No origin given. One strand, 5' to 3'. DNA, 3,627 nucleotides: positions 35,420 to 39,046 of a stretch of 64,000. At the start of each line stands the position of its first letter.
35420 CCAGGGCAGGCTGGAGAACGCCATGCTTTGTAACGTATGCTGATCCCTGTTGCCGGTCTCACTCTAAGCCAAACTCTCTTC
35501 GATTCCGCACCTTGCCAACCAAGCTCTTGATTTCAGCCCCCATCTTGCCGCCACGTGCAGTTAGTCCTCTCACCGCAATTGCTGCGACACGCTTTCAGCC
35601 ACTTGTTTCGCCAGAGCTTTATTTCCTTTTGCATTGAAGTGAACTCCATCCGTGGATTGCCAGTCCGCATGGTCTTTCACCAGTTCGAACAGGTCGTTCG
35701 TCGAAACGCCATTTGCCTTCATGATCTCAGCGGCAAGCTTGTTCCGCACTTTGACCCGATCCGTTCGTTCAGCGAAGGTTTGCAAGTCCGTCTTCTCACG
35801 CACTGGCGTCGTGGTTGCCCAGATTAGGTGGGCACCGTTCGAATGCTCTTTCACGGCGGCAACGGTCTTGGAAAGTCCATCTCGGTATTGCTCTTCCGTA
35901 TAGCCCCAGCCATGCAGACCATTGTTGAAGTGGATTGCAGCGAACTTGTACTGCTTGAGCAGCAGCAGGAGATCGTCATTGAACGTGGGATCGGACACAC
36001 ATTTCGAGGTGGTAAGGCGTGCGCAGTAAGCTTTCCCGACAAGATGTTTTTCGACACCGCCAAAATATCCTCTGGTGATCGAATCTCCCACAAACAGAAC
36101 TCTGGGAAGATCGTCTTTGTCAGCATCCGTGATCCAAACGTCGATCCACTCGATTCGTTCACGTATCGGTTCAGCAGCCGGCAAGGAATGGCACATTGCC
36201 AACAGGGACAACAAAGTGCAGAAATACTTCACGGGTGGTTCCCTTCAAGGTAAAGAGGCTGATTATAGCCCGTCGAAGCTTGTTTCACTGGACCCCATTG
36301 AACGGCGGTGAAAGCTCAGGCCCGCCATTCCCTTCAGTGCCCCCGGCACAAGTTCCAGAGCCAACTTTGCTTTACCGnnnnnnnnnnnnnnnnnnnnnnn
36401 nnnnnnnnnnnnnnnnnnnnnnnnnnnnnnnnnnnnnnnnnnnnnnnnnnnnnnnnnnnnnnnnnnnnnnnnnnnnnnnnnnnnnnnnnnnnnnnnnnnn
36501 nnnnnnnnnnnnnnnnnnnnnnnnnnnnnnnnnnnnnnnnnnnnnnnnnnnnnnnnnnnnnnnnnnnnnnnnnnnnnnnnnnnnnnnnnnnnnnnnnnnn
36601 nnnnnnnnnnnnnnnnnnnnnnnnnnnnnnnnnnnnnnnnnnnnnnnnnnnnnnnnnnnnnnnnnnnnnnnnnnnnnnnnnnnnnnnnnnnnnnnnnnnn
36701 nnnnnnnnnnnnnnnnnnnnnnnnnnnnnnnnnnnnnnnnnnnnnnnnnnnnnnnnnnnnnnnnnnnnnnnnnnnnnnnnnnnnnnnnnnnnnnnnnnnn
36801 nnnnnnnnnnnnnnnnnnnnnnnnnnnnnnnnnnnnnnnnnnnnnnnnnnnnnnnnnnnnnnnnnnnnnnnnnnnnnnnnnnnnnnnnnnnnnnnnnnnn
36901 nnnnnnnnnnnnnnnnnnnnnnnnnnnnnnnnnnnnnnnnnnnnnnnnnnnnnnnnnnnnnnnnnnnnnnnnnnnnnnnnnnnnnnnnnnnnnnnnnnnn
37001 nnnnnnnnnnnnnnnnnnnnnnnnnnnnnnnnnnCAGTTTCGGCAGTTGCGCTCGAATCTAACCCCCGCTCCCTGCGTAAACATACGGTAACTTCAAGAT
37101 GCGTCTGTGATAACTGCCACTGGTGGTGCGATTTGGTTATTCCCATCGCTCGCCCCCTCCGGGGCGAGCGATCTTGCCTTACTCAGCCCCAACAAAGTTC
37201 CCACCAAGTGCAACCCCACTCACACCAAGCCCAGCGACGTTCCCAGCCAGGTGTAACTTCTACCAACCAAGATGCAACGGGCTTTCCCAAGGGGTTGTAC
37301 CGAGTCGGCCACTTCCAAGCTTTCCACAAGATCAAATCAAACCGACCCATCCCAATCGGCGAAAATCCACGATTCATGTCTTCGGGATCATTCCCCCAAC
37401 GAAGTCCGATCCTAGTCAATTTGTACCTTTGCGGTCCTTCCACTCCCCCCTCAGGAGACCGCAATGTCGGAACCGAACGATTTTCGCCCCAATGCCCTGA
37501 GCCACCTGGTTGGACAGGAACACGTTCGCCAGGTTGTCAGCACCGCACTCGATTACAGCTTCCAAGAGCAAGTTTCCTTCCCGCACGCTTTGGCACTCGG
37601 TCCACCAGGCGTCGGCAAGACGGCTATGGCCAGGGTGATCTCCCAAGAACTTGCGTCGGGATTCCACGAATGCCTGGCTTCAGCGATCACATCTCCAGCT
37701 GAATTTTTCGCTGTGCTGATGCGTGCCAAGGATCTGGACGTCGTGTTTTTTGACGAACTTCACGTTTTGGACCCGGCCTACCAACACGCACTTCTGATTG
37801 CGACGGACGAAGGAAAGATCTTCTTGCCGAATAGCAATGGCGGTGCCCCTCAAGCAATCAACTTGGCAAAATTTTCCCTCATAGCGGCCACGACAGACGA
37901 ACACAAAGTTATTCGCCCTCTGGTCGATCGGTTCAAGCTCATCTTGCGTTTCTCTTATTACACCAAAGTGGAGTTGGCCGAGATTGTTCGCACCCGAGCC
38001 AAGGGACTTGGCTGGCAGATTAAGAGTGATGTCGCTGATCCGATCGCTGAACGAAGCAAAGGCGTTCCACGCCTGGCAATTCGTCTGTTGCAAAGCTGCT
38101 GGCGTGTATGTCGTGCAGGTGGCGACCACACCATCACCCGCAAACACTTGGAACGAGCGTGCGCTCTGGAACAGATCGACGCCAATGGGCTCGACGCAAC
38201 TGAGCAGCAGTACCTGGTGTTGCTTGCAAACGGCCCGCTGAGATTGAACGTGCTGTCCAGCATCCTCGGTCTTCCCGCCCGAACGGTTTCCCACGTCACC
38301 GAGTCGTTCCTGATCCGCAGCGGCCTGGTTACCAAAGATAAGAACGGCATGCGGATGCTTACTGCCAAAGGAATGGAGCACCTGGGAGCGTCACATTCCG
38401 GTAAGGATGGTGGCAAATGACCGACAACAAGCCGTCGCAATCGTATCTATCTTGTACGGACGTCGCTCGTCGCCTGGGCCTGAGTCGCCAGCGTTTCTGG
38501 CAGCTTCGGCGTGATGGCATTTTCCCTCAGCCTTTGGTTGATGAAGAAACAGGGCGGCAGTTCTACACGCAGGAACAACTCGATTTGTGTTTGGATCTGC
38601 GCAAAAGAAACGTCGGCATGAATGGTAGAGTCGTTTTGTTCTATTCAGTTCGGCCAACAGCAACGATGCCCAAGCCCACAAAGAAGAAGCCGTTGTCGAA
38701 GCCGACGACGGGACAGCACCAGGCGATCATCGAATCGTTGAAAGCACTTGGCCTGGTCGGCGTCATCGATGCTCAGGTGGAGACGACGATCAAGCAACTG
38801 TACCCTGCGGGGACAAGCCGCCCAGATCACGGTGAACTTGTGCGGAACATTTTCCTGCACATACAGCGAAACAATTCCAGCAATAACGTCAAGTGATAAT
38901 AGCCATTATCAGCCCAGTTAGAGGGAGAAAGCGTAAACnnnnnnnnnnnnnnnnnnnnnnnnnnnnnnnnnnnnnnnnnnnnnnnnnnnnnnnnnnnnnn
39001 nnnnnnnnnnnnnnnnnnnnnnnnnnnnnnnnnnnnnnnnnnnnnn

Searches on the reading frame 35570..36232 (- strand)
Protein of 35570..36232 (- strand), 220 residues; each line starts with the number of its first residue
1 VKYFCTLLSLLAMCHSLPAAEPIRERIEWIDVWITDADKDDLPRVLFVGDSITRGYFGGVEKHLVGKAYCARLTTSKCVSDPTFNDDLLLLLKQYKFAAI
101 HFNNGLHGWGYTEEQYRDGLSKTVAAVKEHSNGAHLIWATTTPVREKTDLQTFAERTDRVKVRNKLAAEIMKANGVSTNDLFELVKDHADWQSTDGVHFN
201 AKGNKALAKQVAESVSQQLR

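Call 36: search_protein_families(library=pfam, proteins=[window:35570-36232:-], max_evalue=0.01)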
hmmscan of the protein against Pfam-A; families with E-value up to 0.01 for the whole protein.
window:35570-36232:- (220 aa): 4 families
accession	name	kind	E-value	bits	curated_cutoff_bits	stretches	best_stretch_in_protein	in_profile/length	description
PF13472.12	Lipase_GDSL_2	-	1.5e-11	45.5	32.9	1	47-206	1-178/178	GDSL-like Lipase/Acylhydrolase family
PF00657.28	Lipase_GDSL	-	8.9e-08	33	23.6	1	111-211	94-208/208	GDSL-like Lipase/Acylhydrolase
PF04311.20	DUF459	-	9.8e-06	25.5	27.2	0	113-213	90-196/197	Protein of unknown function (DUF459)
PF03425.19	CBM_11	-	0.0045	17.5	27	1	123-212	14-97/182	Carbohydrate binding domain (family 11)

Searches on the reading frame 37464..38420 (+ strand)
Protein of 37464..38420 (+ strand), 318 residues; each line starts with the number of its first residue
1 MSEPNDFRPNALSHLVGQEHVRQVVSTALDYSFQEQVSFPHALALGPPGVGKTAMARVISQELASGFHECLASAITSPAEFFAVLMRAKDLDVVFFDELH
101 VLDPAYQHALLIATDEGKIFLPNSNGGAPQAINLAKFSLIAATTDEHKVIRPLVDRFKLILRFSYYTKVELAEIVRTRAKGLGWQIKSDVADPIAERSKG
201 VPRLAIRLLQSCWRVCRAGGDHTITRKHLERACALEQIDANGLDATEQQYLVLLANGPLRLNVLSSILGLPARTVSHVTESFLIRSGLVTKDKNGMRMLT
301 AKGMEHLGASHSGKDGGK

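Call 12: search_protein_families(library=pfam, proteins=[window:37464-38420:+], max_evalue=0.01)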
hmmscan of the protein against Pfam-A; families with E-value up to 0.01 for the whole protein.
window:37464-38420:+ (318 aa): 12 families
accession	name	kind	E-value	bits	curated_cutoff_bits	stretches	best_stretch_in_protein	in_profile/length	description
PF05496.18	RuvB_N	-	1.4e-27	96.8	27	1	8-162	2-158/159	Holliday junction DNA helicase RuvB P-loop domain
PF05491.19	RuvB_C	-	2.8e-16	59.7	24.7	1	241-307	2-71/72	RuvB C-terminal winged helix domain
PF00004.35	AAA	-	2.9e-13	50.9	21.2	1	43-164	2-130/131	ATPase family associated with various cellular activities (AAA)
PF17864.7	AAA_lid_4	-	6.7e-11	42.2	27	1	166-239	1-74/74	RuvB AAA lid domain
PF20030.5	bpMoxR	-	1.2e-07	31.5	27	1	37-177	29-180/205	MoxR domain in the MoxR-vWA-beta-propeller ternary systems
PF07728.20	AAA_5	-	3.2e-07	30.9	22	1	45-157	5-139/139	AAA domain (dynein-related subfamily)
PF20720.3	nSTAND3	-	6.9e-05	23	27.2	1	45-98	23-73/155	Novel STAND NTPase 3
PF06068.19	TIP49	-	0.00011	21.9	23.8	1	14-71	25-82/347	TIP49 P-loop domain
PF13191.12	AAA_16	-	0.00037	21.5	32.6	0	15-66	2-51/167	AAA ATPase domain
PF01978.25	TrmB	-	0.00047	20.4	25.6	1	248-296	12-59/68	Sugar-specific transcriptional regulator TrmB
PF05673.19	DUF815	-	0.0011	18.7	23.8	0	9-66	24-80/249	Protein of unknown function (DUF815)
PF00158.32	Sigma54_activat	-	0.0079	16.3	20.2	0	90-145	93-143/168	Sigma-54 interaction domain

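Call 13: search_protein_families(library=ncbifam, proteins=[window:37464-38420:+], max_evalue=0.01)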
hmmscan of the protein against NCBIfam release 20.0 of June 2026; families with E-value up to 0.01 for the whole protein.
window:37464-38420:+ (318 aa): 50 families (the best 25 are shown)
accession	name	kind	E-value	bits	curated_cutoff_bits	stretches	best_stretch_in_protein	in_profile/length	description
NF000868.0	PRK00080.1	equivalog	8.1e-66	222.2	282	1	5-310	17-327/330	Holliday junction branch migration DNA helicase RuvB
TIGR00635.1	ruvB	equivalog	8.2e-60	202.4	299.05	1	11-308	2-304/305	Holliday junction branch migration DNA helicase RuvB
NF001679.0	PRK00440.1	equivalog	1.1e-11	44.4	303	1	6-63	11-63/322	replication factor C small subunit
NF009067.0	PRK12402.1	equivalog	6.1e-11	41.9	317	1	6-63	8-60/340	replication factor C small subunit 2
TIGR02397.1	dnaX_nterm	equivalog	3e-10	39.9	250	1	7-63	8-60/355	DNA polymerase III subunit gamma/tau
NF011523.0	PRK14962.1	equivalog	3.2e-10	39.4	576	1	7-64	8-61/474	DNA polymerase III subunits gamma and tau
NF011512.0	PRK14950.1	equivalog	1.9e-09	37.2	593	1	7-61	10-60/585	DNA polymerase III subunits gamma and tau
TIGR02902.1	spore_lonB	equivalog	9.7e-09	34.4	723.3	1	6-84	58-127/531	ATP-dependent protease LonB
NF011526.0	PRK14965.1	equivalog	3e-08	32.9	670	1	7-63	10-62/578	DNA polymerase III subunits gamma and tau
TIGR02903.1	spore_lon_C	equivalog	8.9e-08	31.1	678.8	1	7-62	148-198/615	Lon family ATP-dependent protease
TIGR02928.1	TIGR02928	subfamily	1.5e-07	30.6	181.3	1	162-234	196-273/366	orc1/cdc6 family replication initiation protein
NF011524.0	PRK14963.1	equivalog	2.4e-07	30.2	601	1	7-61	8-58/647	DNA polymerase III subunits gamma and tau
NF003229.0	PRK04195.1-5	equivalog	3.8e-07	29.2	280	1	7-212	11-211/413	replication factor C large subunit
NF009882.0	PRK13341.1-3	equivalog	8.2e-07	27.5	1197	1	7-121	24-142/734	AAA family ATPase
NF011513.0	PRK14952.1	equivalog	1.1e-06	28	737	1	7-63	7-59/596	DNA polymerase III subunits gamma/tau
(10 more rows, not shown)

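Call 14: search_protein_families(library=phrogs, proteins=[window:37464-38420:+], max_evalue=0.01)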
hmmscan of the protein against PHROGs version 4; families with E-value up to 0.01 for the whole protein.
window:37464-38420:+ (318 aa): 8 families
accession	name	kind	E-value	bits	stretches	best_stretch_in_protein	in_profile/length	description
phrog_168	-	DNA, RNA and nucleotide metabolism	4e-21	77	1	6-214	14-212/314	clamp loader of DNA polymerase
phrog_5846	-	DNA, RNA and nucleotide metabolism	6.9e-15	56.2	1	5-236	8-232/380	clamp loader of DNA polymerase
phrog_11838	-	DNA, RNA and nucleotide metabolism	1.8e-07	31.7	1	7-212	11-205/420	clamp loader of DNA polymerase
phrog_3757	-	unknown function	4.7e-07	30.5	1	42-64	129-151/367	-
phrog_7998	-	unknown function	2.4e-05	24.7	1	15-69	19-73/339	-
phrog_4339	-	unknown function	0.0021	18.3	0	34-74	46-86/552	-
phrog_296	-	integration and excision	0.0028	17.4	0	171-232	455-518/626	DNA transposition protein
phrog_9172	-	unknown function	0.0051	16.7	1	21-62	89-130/509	-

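Call 48: search_dna_similar(query=window:37464-38420:+, collection=plasmids, mode=protein, max_rows=10)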
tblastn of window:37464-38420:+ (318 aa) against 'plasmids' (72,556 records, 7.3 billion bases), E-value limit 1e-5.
Records with a match: 77; places in all: 84; records where one place covers at least 80% of the query: 60.
Best place of each record, by identity: <60% 77.
By first word of the organism name: Acinetobacter 6; Escherichia 5; Enterococcus 5; Sinorhizobium 4; Pseudomonas 4; Acidiphilium 3; Bacteroides 3; Parabacteroides 2; Listeria 2; Bosea 2; and 34 more.
By predicted mobility (MOB-suite, as given by PLSDB): non-mobilizable 67; mobilizable 7; conjugative 3.
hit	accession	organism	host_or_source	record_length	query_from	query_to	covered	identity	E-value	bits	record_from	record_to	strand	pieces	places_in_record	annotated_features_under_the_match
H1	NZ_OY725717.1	Collinsella aerofaciens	-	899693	7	308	95%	33.4%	2e-37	149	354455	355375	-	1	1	ruvB: Holliday junction branch migration DNA helicase RuvB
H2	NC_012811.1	Methylorubrum extorquens AM1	-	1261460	2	308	97%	32.7%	7e-45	170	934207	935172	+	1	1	none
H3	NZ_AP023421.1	Pusillibacter faecalis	Homo sapiens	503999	2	307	96%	32.6%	3e-38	150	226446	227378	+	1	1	ruvB: Holliday junction branch migration DNA helicase RuvB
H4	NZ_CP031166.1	Euzebya pacifica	-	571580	7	307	95%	32.7%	2e-36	146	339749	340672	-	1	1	ruvB: Holliday junction branch migration DNA helicase RuvB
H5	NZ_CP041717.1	Acidiphilium multivorum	Cell culture,activated sludge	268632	7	306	94%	32.8%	2e-38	152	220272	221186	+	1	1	ruvB: Holliday junction branch migration DNA helicase RuvB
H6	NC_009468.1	Acidiphilium cryptum JF-5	-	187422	7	305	94%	32.6%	1e-37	149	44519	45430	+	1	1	ruvB: Holliday junction branch migration DNA helicase RuvB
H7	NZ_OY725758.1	Parabacteroides distasonis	-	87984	5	316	98%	31.2%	4e-34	139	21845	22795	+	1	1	ruvB: Holliday junction branch migration DNA helicase RuvB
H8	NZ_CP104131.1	Sinorhizobium sp. K101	Phaseolus vulgaris,cell ...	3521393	7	308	95%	32.1%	8e-44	167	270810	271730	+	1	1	none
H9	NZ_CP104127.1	Sinorhizobium sp. M103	Phaseolus vulgaris,cell ...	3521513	7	308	95%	32.1%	8e-44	167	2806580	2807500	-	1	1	none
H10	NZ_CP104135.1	Sinorhizobium sp. C101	Phaseolus vulgaris,cell ...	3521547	7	308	95%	32.1%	8e-44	167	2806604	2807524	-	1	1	none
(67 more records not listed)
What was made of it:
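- Tried and rejected: Plasmid collection searched with the RuvB-like protein: only true ruvB genes at about 33% identity (call 48).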

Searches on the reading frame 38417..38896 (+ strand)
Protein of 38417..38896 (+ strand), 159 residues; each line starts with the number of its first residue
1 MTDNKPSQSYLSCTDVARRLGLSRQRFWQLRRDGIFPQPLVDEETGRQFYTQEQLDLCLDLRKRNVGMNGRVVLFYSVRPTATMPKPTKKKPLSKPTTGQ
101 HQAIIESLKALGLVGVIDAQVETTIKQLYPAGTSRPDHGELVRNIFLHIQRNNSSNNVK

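Call 12: search_protein_families(library=pfam, proteins=[window:38417-38896:+], max_evalue=0.01)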
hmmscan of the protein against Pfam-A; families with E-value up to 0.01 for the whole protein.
window:38417-38896:+ (159 aa): 0 families

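Call 13: search_protein_families(library=ncbifam, proteins=[window:38417-38896:+], max_evalue=0.01)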
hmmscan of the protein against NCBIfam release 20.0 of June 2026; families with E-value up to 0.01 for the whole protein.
window:38417-38896:+ (159 aa): 0 families

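Call 14: search_protein_families(library=phrogs, proteins=[window:38417-38896:+], max_evalue=0.01)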
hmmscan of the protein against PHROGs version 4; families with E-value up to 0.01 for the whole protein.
window:38417-38896:+ (159 aa): 2 families
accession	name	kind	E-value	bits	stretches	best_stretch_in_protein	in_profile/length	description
phrog_66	-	integration and excision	1.4e-05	26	1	4-68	87-149/412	excisionase and transcriptional regulator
phrog_686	-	DNA, RNA and nucleotide metabolism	0.00033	21.9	1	12-34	50-72/76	HTH DNA binding protein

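Call 40: search_solved_structures(query=window:38417-38896:+, max_evalue=1)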
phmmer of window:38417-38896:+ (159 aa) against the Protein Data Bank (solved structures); distinct sequences matched with E-value up to 1: 5.
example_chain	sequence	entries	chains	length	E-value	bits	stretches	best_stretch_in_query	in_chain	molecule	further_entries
6ldi_G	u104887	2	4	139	0.27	14.4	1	11-69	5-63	HTH-type transcriptional regulator CueR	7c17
4wls_A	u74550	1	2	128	0.32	14.1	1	12-69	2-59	HTH-type transcriptional regulator CueR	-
6qzp_SH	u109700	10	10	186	0.36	14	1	54-109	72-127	40S ribosomal protein S7 | Small ribosomal subunit protein eS7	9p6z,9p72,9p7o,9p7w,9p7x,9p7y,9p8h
1q05_A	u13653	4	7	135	0.4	13.8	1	12-69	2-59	Transcriptional regulator cueR | HTH-type transcriptional regulator CueR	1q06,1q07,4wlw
6xh7_G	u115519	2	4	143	0.46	13.6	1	12-69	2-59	HTH-type transcriptional regulator CueR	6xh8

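Call 67: search_solved_structures(query=A6, max_evalue=5, show_alignments=1)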
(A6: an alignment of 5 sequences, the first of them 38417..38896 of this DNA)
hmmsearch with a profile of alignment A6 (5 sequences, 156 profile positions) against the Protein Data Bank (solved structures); distinct sequences matched with E-value up to 5: 16.
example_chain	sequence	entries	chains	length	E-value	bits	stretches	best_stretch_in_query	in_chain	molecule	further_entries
6ldi_G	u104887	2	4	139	0.011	18.7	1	11-92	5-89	HTH-type transcriptional regulator CueR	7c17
4wls_A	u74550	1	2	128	0.016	18.1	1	13-94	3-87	HTH-type transcriptional regulator CueR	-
1q05_A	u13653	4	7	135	0.021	17.8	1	13-92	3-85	Transcriptional regulator cueR | HTH-type transcriptional regulator CueR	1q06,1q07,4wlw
6xh7_G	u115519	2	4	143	0.024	17.5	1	13-92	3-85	HTH-type transcriptional regulator CueR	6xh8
3gpv_A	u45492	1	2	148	0.53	13.2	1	7-66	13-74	Transcriptional regulator, MerR family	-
3n58_A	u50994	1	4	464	0.64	12.9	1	23-72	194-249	Adenosylhomocysteinase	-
2jml_A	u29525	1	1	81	0.65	12.9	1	11-58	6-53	DNA BINDING DOMAIN/TRANSCRIPTIONAL REGULATOR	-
5e01_A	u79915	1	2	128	0.85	12.5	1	12-56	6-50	Uncharacterized HTH-type transcriptional regulator HI_0186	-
4zcu_A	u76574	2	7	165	0.86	12.5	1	87-138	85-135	Calcium-binding mitochondrial carrier protein SCaMC-1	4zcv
5d8c_A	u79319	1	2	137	0.97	12.3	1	12-56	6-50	MerR family regulator protein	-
7t5u_A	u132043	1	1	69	1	12.3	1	7-33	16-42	Helix-turn-helix domain-containing protein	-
5d90_B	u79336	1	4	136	1.1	12.1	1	12-56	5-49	MerR family regulator protein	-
5ydp_A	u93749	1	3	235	1.1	12.1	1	8-30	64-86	TetR transcriptional regulatory protein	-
4n5x_A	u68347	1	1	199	1.2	12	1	88-138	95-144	Calcium-binding mitochondrial carrier protein SCaMC-1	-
8c3t_A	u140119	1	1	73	1.5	11.7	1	5-42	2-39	AlpA family phage regulatory protein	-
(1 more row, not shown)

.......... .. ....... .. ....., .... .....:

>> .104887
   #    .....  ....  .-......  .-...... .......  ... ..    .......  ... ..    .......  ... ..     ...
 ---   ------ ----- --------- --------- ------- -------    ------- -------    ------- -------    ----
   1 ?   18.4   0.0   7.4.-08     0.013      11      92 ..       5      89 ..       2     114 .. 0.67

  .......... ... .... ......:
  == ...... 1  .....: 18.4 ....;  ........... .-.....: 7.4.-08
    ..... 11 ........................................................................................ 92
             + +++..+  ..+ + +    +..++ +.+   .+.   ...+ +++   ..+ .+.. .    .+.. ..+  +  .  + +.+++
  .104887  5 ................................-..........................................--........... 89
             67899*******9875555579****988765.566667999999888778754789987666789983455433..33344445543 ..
